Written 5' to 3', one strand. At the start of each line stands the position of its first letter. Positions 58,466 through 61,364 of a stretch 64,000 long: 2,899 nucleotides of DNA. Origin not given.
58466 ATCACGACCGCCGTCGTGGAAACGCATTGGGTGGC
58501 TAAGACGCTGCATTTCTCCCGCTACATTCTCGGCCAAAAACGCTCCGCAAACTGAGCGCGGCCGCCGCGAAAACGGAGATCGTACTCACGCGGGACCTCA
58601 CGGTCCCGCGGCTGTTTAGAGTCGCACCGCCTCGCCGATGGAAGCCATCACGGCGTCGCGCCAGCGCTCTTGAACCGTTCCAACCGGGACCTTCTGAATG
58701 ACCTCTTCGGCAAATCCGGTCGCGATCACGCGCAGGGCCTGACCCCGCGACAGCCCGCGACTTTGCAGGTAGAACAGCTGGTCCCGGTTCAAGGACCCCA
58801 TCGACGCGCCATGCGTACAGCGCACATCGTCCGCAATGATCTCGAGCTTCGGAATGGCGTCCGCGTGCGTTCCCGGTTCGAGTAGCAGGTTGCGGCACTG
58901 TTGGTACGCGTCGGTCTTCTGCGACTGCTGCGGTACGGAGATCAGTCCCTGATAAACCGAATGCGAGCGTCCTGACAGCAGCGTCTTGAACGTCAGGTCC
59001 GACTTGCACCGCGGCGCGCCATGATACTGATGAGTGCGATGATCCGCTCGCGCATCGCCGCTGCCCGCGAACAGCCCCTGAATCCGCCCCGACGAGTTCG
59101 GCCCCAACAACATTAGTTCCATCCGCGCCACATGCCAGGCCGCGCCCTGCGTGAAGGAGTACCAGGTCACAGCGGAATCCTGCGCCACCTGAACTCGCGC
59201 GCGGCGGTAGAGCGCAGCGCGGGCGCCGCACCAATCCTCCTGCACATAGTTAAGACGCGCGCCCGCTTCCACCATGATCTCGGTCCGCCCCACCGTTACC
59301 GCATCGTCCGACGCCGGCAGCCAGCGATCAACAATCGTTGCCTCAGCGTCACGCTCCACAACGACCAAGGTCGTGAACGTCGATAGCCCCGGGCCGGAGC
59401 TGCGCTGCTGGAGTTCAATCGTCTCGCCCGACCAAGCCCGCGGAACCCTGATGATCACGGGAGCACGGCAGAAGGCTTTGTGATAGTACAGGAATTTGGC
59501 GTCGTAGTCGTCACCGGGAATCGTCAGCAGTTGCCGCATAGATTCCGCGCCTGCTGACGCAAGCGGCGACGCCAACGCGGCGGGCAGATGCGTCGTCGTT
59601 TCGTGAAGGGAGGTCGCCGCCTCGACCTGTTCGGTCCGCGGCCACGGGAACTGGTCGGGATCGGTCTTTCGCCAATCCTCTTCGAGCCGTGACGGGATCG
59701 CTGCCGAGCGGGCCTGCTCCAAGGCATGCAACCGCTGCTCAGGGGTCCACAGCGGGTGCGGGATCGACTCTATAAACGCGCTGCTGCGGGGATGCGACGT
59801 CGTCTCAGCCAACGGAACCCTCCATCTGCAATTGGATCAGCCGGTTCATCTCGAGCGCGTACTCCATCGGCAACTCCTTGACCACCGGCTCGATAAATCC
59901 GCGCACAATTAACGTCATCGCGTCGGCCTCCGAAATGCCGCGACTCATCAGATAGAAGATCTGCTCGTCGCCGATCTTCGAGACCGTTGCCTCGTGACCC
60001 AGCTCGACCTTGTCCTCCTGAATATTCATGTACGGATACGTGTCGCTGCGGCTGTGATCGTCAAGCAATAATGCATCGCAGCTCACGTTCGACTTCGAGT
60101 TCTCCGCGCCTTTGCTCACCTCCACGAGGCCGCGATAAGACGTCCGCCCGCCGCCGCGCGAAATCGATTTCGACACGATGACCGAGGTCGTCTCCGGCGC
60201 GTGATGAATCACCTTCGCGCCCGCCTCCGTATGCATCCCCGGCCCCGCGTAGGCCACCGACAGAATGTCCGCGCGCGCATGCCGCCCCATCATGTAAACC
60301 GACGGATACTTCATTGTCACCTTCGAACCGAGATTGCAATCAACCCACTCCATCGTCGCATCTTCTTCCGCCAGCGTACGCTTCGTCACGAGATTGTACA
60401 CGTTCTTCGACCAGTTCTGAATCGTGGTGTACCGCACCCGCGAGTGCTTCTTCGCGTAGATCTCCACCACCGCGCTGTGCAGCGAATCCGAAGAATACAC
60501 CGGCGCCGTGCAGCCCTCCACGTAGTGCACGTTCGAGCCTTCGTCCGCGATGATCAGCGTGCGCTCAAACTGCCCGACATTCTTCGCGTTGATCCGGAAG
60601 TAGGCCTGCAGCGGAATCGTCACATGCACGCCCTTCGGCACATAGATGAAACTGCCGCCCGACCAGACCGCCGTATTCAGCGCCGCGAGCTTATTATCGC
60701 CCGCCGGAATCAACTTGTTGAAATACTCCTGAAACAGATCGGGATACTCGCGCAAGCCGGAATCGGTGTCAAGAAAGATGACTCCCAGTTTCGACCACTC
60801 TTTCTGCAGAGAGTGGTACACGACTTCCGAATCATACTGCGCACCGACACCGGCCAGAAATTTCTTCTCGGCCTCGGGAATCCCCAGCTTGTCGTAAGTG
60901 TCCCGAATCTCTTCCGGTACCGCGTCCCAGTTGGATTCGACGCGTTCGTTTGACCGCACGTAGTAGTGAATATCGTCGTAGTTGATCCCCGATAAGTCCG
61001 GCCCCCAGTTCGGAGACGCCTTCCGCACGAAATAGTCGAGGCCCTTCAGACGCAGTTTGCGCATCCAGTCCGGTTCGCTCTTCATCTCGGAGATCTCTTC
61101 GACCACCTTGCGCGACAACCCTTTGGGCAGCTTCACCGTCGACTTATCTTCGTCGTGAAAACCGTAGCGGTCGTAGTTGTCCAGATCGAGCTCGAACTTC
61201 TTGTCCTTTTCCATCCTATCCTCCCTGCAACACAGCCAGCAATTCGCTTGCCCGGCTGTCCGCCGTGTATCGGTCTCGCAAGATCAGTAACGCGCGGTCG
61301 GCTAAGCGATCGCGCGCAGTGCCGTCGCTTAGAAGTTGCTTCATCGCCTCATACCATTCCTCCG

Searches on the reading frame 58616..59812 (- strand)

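Call 34: search_protein_families(library=pfam, proteins=[window:58616-59812:-], max_evalue=0.0001)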
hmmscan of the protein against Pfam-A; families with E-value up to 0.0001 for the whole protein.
window:58616-59812:- (398 aa): 1 family
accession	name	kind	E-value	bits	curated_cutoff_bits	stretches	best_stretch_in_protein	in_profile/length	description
PF01458.23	SUFBD_core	-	1.1e-63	215.2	27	1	146-367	12-232/232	SUF system FeS cluster assembly, SufBD core domain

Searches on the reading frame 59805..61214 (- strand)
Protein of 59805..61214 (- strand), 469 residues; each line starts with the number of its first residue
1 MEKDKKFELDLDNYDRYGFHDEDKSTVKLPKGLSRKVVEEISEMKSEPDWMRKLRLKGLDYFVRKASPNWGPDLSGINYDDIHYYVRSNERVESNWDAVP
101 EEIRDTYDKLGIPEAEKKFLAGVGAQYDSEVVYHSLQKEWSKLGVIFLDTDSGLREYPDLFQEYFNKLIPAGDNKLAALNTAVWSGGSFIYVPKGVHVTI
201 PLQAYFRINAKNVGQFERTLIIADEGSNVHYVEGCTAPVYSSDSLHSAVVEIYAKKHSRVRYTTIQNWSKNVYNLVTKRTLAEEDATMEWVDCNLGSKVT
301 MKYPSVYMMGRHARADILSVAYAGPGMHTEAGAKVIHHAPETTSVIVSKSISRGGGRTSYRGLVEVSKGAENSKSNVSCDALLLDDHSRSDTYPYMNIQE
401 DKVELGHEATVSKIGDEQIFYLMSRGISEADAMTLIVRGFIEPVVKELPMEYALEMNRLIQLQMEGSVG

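Call 65: search_protein_families(library=pfam, proteins=[window:59805-61214:-], max_evalue=0.0001)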
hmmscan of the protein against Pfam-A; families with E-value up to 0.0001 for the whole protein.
window:59805-61214:- (469 aa): 2 families
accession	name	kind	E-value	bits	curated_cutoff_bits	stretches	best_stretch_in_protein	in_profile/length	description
PF01458.23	SUFBD_core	-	1.2e-87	293.6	27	1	206-440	1-232/232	SUF system FeS cluster assembly, SufBD core domain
PF19295.5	SufBD_N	-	3.4e-10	40.3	23.5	1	141-203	109-171/172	SufBD protein N-terminal region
